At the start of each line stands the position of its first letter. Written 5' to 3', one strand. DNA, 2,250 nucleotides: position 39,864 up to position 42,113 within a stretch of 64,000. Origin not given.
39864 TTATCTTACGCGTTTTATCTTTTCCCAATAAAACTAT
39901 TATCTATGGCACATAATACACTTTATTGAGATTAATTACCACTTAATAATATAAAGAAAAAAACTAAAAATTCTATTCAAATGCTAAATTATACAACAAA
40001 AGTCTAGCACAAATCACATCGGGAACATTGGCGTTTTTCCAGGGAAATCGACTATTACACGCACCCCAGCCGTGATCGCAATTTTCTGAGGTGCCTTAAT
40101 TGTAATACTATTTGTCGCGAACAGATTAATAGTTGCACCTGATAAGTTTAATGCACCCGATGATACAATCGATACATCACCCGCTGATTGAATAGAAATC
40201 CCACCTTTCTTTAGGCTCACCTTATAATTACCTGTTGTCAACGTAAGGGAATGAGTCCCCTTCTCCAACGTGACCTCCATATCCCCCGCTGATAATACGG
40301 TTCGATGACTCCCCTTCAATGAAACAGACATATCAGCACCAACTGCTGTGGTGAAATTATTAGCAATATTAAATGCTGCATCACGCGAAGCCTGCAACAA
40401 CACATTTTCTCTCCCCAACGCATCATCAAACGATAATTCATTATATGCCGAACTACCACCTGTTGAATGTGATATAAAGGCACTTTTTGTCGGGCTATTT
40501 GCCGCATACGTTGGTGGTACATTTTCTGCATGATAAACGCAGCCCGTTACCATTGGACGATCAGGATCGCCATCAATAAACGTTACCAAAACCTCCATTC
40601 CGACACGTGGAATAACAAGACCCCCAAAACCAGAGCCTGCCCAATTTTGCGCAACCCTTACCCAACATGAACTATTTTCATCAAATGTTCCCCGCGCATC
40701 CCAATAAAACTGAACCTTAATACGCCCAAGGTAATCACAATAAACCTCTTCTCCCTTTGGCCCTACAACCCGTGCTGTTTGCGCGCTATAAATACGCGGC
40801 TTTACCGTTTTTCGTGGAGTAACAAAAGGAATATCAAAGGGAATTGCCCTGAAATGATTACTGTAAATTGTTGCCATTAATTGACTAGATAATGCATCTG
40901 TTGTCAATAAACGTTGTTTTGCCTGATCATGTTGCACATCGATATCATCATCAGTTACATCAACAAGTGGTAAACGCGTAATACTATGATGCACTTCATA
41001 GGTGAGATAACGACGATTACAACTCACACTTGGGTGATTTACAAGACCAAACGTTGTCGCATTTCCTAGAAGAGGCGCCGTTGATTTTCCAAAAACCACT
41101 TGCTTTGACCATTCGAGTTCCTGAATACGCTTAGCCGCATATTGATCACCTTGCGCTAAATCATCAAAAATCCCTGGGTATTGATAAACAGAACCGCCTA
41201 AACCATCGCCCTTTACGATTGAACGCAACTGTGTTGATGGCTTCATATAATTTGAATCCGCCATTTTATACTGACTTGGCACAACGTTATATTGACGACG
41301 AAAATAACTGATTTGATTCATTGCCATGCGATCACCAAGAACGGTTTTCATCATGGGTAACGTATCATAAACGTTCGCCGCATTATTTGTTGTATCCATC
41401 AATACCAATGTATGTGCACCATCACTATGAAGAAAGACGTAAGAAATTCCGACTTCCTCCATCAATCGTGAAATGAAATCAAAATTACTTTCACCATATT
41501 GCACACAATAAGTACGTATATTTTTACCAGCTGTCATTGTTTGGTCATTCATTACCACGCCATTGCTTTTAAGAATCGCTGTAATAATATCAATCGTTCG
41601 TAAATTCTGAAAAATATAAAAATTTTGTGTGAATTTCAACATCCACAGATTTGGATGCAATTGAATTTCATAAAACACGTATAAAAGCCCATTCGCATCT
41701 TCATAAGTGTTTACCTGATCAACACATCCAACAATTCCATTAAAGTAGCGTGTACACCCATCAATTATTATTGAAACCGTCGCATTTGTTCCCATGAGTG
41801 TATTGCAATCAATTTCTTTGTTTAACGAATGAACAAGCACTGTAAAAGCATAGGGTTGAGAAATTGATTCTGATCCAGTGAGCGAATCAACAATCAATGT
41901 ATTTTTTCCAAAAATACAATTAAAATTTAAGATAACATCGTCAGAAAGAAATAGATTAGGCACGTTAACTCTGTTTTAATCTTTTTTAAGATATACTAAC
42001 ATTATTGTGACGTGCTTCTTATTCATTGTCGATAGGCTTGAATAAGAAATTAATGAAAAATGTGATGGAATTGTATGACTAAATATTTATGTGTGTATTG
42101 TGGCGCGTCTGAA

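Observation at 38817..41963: Orphan vgrG island: VgrG, then a 94-aa signal-peptide ORF, then a secreted S1 serine protease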

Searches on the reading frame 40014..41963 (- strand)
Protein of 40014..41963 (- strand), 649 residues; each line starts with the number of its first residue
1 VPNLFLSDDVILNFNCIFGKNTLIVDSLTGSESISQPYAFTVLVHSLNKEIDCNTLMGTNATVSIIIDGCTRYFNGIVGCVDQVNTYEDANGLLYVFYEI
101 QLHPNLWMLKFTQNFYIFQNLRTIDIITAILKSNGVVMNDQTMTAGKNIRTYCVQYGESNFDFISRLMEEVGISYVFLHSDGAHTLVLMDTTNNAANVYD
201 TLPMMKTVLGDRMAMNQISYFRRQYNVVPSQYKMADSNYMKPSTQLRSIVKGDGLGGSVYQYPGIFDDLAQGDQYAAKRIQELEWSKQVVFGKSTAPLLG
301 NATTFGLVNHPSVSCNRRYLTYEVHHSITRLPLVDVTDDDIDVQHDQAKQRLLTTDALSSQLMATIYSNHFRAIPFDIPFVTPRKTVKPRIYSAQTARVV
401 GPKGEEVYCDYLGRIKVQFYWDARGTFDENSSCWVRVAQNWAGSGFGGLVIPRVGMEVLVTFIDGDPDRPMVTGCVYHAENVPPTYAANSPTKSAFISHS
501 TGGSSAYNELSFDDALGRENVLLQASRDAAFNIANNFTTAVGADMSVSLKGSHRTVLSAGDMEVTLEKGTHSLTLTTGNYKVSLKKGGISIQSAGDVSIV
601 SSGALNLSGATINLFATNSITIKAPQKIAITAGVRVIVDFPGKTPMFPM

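Call 3: search_protein_families(library=pfam, proteins=[window:40014-41963:-], max_evalue=0.01)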
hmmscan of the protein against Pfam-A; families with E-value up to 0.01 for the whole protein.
window:40014-41963:- (649 aa): 4 families
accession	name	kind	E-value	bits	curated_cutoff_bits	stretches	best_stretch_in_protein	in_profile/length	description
PF05954.17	Phage_GPD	-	2e-63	214.8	30.1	1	32-329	2-302/305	Phage tail baseplate hub (GPD)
PF04717.18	Phage_base_V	-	9.8e-14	51.9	23.8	1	412-477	14-75/75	Type VI secretion system/phage-baseplate injector OB domain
PF22178.3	Gp5_trimer_C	-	2.1e-10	41.1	30.9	1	494-556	1-63/112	Bacteriophage T4 gp5 C-terminal trimerisation domain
PF20093.5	DUF6484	-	0.00012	23.1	27.6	1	454-476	39-61/61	Domain of unknown function (DUF6484)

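Call 4: search_protein_families(library=ncbifam, proteins=[window:40014-41963:-], max_evalue=0.01)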
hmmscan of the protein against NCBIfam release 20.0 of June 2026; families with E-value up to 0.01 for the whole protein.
window:40014-41963:- (649 aa): 5 families
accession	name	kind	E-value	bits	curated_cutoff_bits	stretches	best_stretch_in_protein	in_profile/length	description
TIGR03361.1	VI_Rhs_Vgr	subfamily_domain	6.6e-148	493.5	186.35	1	15-544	4-511/513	type VI secretion system tip protein TssI/VgrG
TIGR01646.1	vgr_GE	subfamily_domain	3.4e-99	333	121.8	1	25-527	3-479/480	type VI secretion system tip protein VgrG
NF033848.1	VgrG_rel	hypoth_equivalog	1.6e-17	63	275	1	411-560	390-539/547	VgrG-related protein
NF041249.1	T6SS_TssI_Fran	equivalog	0.0051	16.8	100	1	548-632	45-127/163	type VI secretion system tip protein TssI/VgrG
TIGR01553.1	formate-DH-alph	equivalog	0.0056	14.5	814.2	1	462-536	76-149/1009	formate dehydrogenase-N subunit alpha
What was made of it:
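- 40014..41963 (-): vgrG (tssI), 649 aa with a GTG start. It has gp27-like, OB-fold and gp5 beta-helix domains and ends in the clade-conserved tail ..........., with no effector extension. Calls 3 and 4: TIGR03361 scores 493 bits, and PF05954, PF04717 and PF22178 match.
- On VgrG/TssI: PF05954 covers residues 32-329, PF04717 covers 412-477 and PF22178 covers 494-556 (calls 3, 4).
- Checked: TIGR03361 scores 493 bits against a cutoff of 186, and Phage_GPD, Phage_base_V and Gp5_trimer_C all match (calls 3, 4).
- VgrG family membership (calls 3, 4). No T6SS marker or adaptor domain was found (calls 3, 4).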

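Call 12: find_homologous_proteins(query=window:40014-41963:-, max_evalue=1e-10)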
Query window:40014-41963:- (649 aa): 5274 proteins with E <= 1e-10 among 8000 candidates; the best 120 are listed.
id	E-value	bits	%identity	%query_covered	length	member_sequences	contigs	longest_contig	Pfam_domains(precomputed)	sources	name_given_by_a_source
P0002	0.0e+0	1369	92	100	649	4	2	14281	PF04717.19,PF22178.4,PF05954.18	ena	-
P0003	8.5e-234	796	55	100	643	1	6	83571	PF04717.19,PF22178.4,PF05954.18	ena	-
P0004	2.0e-228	778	53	100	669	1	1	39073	PF04717.19,PF22178.4,PF05954.18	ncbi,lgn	ncbi:MAG: type VI secretion system tip protein TssI/VgrG [Pseudomonadota bacterium]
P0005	1.4e-221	755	52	100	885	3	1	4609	PF04717.19,PF22178.4,PF05954.18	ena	-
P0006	3.4e-220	751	52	100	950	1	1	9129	PF04717.19,PF22178.4,PF05954.18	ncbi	ncbi:MAG: type VI secretion system tip protein TssI/VgrG, partial [Pseudomonadota bacterium]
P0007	4.6e-217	740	52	100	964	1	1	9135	PF04717.19,PF22178.4,PF05954.18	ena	-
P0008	2.9e-210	718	51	99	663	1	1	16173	PF04717.19,PF22178.4,PF05954.18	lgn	-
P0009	1.2e-202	693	50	98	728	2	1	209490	PF04717.19,PF22178.4,PF05954.18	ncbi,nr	ncbi:MAG: type VI secretion system tip protein TssI/VgrG [Candidatus Paracaedibacteraceae bacterium]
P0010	2.2e-151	524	41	96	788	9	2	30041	PF04717.19,PF20093.6,PF22178.4,PF05954.18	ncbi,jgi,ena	-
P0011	3.1e-151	523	41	96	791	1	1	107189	PF04717.19,PF20093.6,PF22178.4,PF05954.18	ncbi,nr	ncbi:MAG: type VI secretion system tip protein VgrG [Alphaproteobacteria bacterium]|nr:type VI secre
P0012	3.8e-148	513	41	96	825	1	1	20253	PF04717.19,PF20093.6,PF22178.4,PF05954.18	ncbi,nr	ncbi:MAG: type VI secretion system tip protein VgrG, partial [Alphaproteobacteria bacterium]|nr:type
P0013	5.3e-144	499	41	97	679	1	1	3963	PF04717.19,PF22178.4,PF05954.18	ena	-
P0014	3.4e-142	493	40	97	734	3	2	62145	PF04717.19,PF20093.6,PF22178.4,PF05954.18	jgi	-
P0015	4.5e-142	493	38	98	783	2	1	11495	PF04717.19,PF20093.6,PF22178.4,PF05954.18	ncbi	-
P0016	6.5e-142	492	39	97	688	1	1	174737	PF04717.19,PF20093.6,PF22178.4,PF05954.18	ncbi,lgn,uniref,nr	ncbi:type VI secretion system tip protein TssI/VgrG [Candidatus Finniella inopinata]|uniref:Type VI 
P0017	1.2e-141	491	45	78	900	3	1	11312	PF04717.19,PF04790.19,PF10106.15,PF12059.14,PF22178.4,PF05954.18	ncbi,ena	-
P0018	8.4e-140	485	42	89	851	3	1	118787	PF04717.19,PF22178.4,PF05954.18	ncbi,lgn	-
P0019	9.4e-139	482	40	96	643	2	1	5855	PF04717.19,PF22178.4,PF05954.18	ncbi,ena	-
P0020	4.9e-138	479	41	90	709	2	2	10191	PF04717.19,PF20093.6,PF22178.4,PF05954.18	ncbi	-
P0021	2.3e-137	477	41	89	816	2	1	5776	PF04717.19,PF22178.4,PF05954.18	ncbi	-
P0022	6.0e-135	469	39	97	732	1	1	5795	PF04717.19,PF22178.4,PF05954.18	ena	-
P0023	5.4e-133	463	38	98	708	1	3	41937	PF04717.19,PF22178.4,PF05954.18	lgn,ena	-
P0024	1.0e-131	459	42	83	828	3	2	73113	PF04717.19,PF22178.4,PF05954.18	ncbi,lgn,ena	-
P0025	1.6e-131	458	39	90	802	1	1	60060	PF04717.19,PF20093.6,PF22178.4,PF05954.18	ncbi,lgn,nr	ncbi:MAG: type VI secretion system tip protein TssI/VgrG [Alphaproteobacteria bacterium]|nr:type VI 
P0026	3.6e-129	450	38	94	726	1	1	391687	PF04717.19,PF22178.4,PF05954.18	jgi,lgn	jgi:type VI secretion system secreted protein VgrG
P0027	4.1e-129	450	40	89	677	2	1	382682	PF04717.19,PF22178.4,PF05954.18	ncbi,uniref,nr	ncbi:type VI secretion system Vgr family protein [Candidatus Odyssella thessalonicensis]|uniref:type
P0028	1.8e-128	448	40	88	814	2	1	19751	PF04717.19,PF22178.4,PF05954.18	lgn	-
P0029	5.9e-128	446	37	95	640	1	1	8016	PF04717.19,PF22178.4,PF05954.18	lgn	-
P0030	6.8e-127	443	38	98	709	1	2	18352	PF04717.19,PF20093.6,PF22178.4,PF05954.18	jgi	jgi:type VI secretion system secreted protein VgrG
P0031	2.4e-126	441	38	97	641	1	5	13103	PF04717.19,PF22178.4,PF05954.18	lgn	-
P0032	3.0e-126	441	35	95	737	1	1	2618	PF04717.19,PF20093.6,PF22178.4,PF05954.18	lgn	-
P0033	7.3e-126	439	40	96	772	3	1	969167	PF04717.19,PF22178.4,PF05954.18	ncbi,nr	ncbi:MAG: type VI secretion system tip protein VgrG [Candidatus Paracaedibacteraceae bacterium]|nr:t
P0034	8.4e-126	439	38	95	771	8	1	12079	PF04717.19,PF22178.4,PF05954.18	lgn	-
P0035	2.7e-125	437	38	95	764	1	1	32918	PF04717.19,PF22178.4,PF05954.18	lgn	-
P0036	1.9e-124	435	36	95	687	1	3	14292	PF04717.19,PF22178.4,PF05954.18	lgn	-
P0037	1.7e-123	431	39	95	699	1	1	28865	PF04717.19,PF06715.19,PF22178.4,PF05954.18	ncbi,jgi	jgi:type VI secretion system secreted protein VgrG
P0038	4.1e-123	430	50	62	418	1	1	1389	PF04717.19,PF22178.4,PF05954.18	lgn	-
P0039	3.5e-122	427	36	97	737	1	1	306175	PF04717.19,PF20093.6,PF22178.4,PF05954.18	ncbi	ncbi:MAG: hypothetical protein HEEMFOPI_00148 [Holosporales bacterium]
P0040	1.4e-121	425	36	95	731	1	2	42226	PF04717.19,PF22178.4,PF05954.18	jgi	jgi:type VI secretion system secreted protein VgrG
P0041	2.6e-120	421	40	89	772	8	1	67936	PF04717.19,PF22178.4,PF05954.18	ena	-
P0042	3.8e-120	420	37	95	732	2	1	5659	PF04717.19,PF22178.4,PF05954.18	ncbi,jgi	jgi:type VI secretion system secreted protein VgrG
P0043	2.1e-115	405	36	95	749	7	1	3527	PF04717.19,PF20093.6,PF06715.19,PF22178.4,PF05954.18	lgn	-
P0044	2.3e-115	405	32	97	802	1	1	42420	PF04717.19,PF22178.4,PF05954.18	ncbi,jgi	jgi:type VI secretion system secreted protein VgrG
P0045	5.3e-115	403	36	95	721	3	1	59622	PF04717.19,PF12059.14,PF20093.6,PF22178.4,PF05954.18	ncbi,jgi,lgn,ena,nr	ncbi:MAG: hypothetical protein COY39_04530 [Alphaproteobacteria bacterium CG_4_10_14_0_8_um_filter_3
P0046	1.1e-114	402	35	98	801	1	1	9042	PF04717.19,PF22178.4,PF05954.18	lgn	-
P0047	1.8e-111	392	37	87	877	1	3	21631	PF04717.19,PF22178.4,PF05954.18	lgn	-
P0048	1.7e-110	389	36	96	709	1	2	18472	PF04717.19,PF20093.6,PF22178.4,PF05954.18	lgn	-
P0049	5.5e-109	384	35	95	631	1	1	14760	PF04717.19,PF20093.6,PF22178.4,PF05954.18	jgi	jgi:type VI secretion system secreted protein VgrG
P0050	2.4e-108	381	35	96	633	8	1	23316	PF04717.19,PF20093.6,PF06715.19,PF22178.4,PF05954.18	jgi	jgi:type VI secretion system secreted protein VgrG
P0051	3.4e-108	381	34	96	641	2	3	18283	PF04717.19,PF20093.6,PF06715.19,PF22178.4,PF05954.18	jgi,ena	-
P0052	1.5e-107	379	36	96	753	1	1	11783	PF04717.19,PF10106.15,PF20093.6,PF22178.4,PF05954.18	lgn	-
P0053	1.8e-107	378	34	96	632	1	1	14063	PF04717.19,PF20093.6,PF06715.19,PF22178.4,PF05954.18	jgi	jgi:type VI secretion system secreted protein VgrG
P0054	6.8e-107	377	35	95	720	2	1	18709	PF04717.19,PF20093.6,PF22178.4,PF05954.18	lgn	-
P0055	7.1e-107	377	37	96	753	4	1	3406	PF04717.19,PF10106.15,PF20093.6,PF22178.4,PF05954.18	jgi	jgi:type VI secretion system secreted protein VgrG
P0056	3.8e-106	374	35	98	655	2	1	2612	PF04717.19,PF06715.19,PF22178.4,PF05954.18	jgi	jgi:type VI secretion system secreted protein VgrG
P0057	1.3e-105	372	35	98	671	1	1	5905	PF04717.19,PF22178.4,PF05954.18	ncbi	-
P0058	1.6e-105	372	33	96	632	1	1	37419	PF04717.19,PF20093.6,PF06715.19,PF22178.4,PF05954.18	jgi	jgi:type VI secretion system secreted protein VgrG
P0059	1.6e-105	372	33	98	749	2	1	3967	PF04717.19,PF20093.6,PF22178.4,PF05954.18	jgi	jgi:type VI secretion system secreted protein VgrG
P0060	1.9e-105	372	34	96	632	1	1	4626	PF04717.19,PF20093.6,PF06715.19,PF22178.4,PF05954.18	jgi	jgi:type VI secretion system secreted protein VgrG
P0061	2.2e-105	372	34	94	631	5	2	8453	PF04717.19,PF22178.4,PF05954.18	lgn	-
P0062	3.0e-105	371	34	98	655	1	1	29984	PF04717.19,PF20093.6,PF22178.4,PF05954.18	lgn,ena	-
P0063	3.1e-105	371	35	96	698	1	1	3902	PF04717.19,PF20093.6,PF22178.4,PF05954.18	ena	-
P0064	3.5e-105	371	35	98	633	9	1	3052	PF04717.19,PF22178.4,PF05954.18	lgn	-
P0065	3.9e-105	371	33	97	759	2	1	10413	PF04717.19,PF20093.6,PF22178.4,PF05954.18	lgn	-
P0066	4.2e-105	371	36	90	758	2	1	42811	PF04717.19,PF22178.4,PF05954.18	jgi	-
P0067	6.1e-105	370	34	96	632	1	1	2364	PF04717.19,PF20093.6,PF06715.19,PF22178.4,PF05954.18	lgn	-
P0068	1.3e-104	369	47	57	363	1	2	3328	PF04717.19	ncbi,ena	-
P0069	1.4e-104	369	34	98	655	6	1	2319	PF04717.19,PF22178.4,PF05954.18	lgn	-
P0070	1.7e-104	369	36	89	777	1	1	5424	PF04717.19,PF22178.4,PF05954.18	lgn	-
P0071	3.2e-104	368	32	96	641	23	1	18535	PF04717.19,PF20093.6,PF06715.19,PF22178.4,PF05954.18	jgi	jgi:type VI secretion system secreted protein VgrG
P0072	3.3e-104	368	36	97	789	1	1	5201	PF04717.19,PF10106.15,PF20093.6,PF22178.4,PF05954.18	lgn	-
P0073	3.4e-104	368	35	97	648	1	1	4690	PF04717.19,PF06715.19,PF22178.4,PF05954.18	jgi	jgi:type VI secretion system secreted protein VgrG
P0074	7.0e-104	367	35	97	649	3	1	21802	PF04717.19,PF22178.4,PF05954.18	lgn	-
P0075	7.7e-104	367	36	86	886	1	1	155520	PF04717.19,PF22178.4,PF05954.18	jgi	jgi:type VI secretion system secreted protein VgrG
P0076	1.1e-103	366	33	96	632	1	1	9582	PF04717.19,PF20093.6,PF06715.19,PF22178.4,PF05954.18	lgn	-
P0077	1.3e-103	366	34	97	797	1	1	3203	PF04717.19,PF22178.4,PF05954.18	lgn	-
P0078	1.5e-103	366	34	97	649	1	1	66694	PF04717.19,PF06715.19,PF22178.4,PF05954.18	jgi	jgi:type VI secretion system secreted protein VgrG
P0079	1.7e-103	365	34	98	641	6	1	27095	PF04717.19,PF20093.6,PF06715.19,PF22178.4,PF05954.18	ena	-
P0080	1.9e-103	365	35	94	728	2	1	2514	PF04717.19,PF06715.19,PF22178.4,PF05954.18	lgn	-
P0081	2.2e-103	365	35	98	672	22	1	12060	PF04717.19,PF22255.3,PF22178.4,PF05954.18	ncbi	-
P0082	2.9e-103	365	32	96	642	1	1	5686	PF04717.19,PF20093.6,PF06715.19,PF22178.4,PF05954.18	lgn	-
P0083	2.9e-103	365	33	96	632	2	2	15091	PF04717.19,PF20093.6,PF06715.19,PF22178.4,PF05954.18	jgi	jgi:type VI secretion system secreted protein VgrG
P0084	2.9e-103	365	35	98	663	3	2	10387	PF04717.19,PF22178.4,PF05954.18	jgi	jgi:type VI secretion system secreted protein VgrG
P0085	4.3e-103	364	34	96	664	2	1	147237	PF04717.19,PF22178.4,PF05954.18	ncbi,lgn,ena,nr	ncbi:MAG TPA: type VI secretion system tip protein TssI/VgrG [Stellaceae bacterium]|nr:type VI secre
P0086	8.2e-103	363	34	98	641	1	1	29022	PF04717.19,PF10106.15,PF20093.6,PF22178.4,PF05954.18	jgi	-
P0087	8.2e-103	363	33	95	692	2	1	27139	PF04717.19,PF10106.15,PF20093.6,PF22178.4,PF05954.18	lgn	-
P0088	9.5e-103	363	33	96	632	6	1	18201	PF04717.19,PF20093.6,PF06715.19,PF22178.4,PF05954.18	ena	-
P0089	1.3e-102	362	34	97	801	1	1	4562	PF04717.19,PF22178.4,PF05954.18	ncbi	-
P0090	1.4e-102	362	33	95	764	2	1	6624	PF04717.19,PF20093.6,PF05954.18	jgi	jgi:type VI secretion system secreted protein VgrG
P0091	1.6e-102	362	34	95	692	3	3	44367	PF04717.19,PF10106.15,PF20093.6,PF22178.4,PF05954.18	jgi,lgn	-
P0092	3.7e-102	361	35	94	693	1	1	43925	PF04717.19,PF22178.4,PF05954.18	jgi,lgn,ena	-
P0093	4.4e-102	361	33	96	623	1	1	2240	PF04717.19,PF20093.6,PF06715.19,PF22178.4,PF05954.18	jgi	-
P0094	5.2e-102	360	36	82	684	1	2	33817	PF04717.19,PF06715.19,PF22178.4,PF05954.18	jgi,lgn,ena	-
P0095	7.1e-102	360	34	97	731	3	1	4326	PF04717.19,PF20093.6,PF06715.19,PF22178.4,PF05954.18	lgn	-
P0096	7.4e-102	360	33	94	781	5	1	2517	PF04717.19,PF20093.6,PF22178.4,PF05954.18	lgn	-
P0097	7.7e-102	360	32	96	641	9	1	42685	PF04717.19,PF20093.6,PF06715.19,PF22178.4,PF05954.18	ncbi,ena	-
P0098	9.5e-102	360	33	96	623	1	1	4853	PF04717.19,PF20093.6,PF06715.19,PF22178.4,PF05954.18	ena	-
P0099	1.1e-101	359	34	98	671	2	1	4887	PF04717.19,PF22178.4,PF05954.18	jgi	-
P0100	2.0e-101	358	35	98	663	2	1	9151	PF04717.19,PF22178.4,PF05954.18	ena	-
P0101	3.6e-101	358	34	97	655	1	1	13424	PF04717.19,PF20093.6,PF06715.19,PF22178.4,PF05954.18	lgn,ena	-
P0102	6.9e-101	357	35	96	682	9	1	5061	PF04717.19,PF20093.6,PF06715.19,PF22178.4,PF05954.18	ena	-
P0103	6.9e-101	357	36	98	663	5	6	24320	PF04717.19,PF22255.3,PF22178.4,PF05954.18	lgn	-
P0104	7.6e-101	357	34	97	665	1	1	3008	PF04717.19,PF06715.19,PF22178.4,PF05954.18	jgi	jgi:type VI secretion system secreted protein VgrG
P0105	8.6e-101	356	33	65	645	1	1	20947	PF04717.19,PF20093.6,PF22178.4,PF05954.18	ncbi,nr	ncbi:MAG TPA: type VI secretion system tip protein TssI/VgrG, partial [Pyrinomonadaceae bacterium]|n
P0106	9.8e-101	356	35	98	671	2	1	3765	PF04717.19,PF22178.4,PF05954.18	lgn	-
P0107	1.8e-100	355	35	97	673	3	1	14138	PF04717.19,PF22178.4,PF05954.18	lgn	-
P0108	1.9e-100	355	35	96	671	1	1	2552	PF04717.19,PF22255.3,PF22178.4,PF05954.18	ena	-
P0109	2.0e-100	355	35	98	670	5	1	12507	PF04717.19,PF22178.4,PF05954.18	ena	-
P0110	2.0e-100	355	35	96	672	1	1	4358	PF04717.19,PF22178.4,PF05954.18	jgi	jgi:type VI secretion system secreted protein VgrG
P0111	2.1e-100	355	33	95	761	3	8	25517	PF04717.19,PF20093.6,PF22178.4,PF05954.18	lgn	-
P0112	2.3e-100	355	34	98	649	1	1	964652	PF04717.19,PF22178.4,PF05954.18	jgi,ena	-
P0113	2.8e-100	355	36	95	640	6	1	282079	PF04717.19,PF06715.19,PF22178.4,PF05954.18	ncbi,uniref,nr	ncbi:ImpA family type VI secretion-associated protein [Paraburkholderia monticola]|uniref:ImpA famil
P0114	2.8e-100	355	33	97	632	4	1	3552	PF04717.19,PF20093.6,PF06715.19,PF22178.4,PF05954.18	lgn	-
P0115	3.3e-100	354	33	96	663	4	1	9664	PF04717.19,PF06715.19,PF22178.4,PF05954.18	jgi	-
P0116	3.6e-100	354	35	98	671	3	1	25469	PF04717.19,PF22255.3,PF22178.4,PF05954.18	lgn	-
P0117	5.3e-100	354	35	96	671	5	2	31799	PF04717.19,PF22255.3,PF22178.4,PF05954.18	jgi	jgi:type VI secretion system secreted protein VgrG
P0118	5.6e-100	354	34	98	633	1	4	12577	PF04717.19,PF22178.4,PF05954.18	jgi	jgi:type VI secretion system secreted protein VgrG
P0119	6.1e-100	354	33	98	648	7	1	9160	PF04717.19,PF06715.19,PF22178.4,PF05954.18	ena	-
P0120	8.0e-100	353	35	98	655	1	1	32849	PF04717.19,PF20093.6,PF22178.4,PF05954.18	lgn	-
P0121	8.8e-100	353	33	98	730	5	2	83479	PF04717.19,PF20093.6,PF22178.4,PF05954.18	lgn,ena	-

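Call 13: find_encoding_contigs(protein=P0002, flank=10000, max_places=6)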
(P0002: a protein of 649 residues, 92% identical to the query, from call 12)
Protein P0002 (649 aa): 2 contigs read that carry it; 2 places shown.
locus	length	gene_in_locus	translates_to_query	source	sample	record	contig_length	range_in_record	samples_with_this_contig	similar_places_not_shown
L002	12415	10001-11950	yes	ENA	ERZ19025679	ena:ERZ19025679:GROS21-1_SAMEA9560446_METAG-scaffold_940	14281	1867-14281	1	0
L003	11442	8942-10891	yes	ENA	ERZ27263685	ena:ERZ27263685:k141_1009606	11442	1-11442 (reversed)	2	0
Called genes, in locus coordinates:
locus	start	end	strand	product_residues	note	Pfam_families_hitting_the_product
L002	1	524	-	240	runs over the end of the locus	PF01138:RNase_PH, PF03725:RNase_PH_C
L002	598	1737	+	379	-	PF02684:LpxB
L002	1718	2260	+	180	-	-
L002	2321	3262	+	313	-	PF01145:Band_7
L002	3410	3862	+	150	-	PF01957:NfeD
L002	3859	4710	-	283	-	PF01863:YgjP-like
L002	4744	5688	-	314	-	PF00698:Acyl_transf_1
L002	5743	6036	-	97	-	-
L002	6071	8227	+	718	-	PF00270:DEAD, PF04851:ResIII, PF13604:AAA_30 (weak), PF00271:Helicase_C, PF22590:Cas3-like_C_2 (weak), PF19833:RecG_dom3_C (weak)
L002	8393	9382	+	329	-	PF01075:Glyco_transf_9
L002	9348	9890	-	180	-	PF18306:LDcluster4, PF03641:Lysine_decarbox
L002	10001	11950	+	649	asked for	PF05954:Phage_GPD, PF04717:Phage_base_V, PF22178:Gp5_trimer_C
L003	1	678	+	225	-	?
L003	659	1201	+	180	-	-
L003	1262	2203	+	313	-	PF01145:Band_7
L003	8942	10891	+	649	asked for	PF05954:Phage_GPD, PF04717:Phage_base_V, PF22178:Gp5_trimer_C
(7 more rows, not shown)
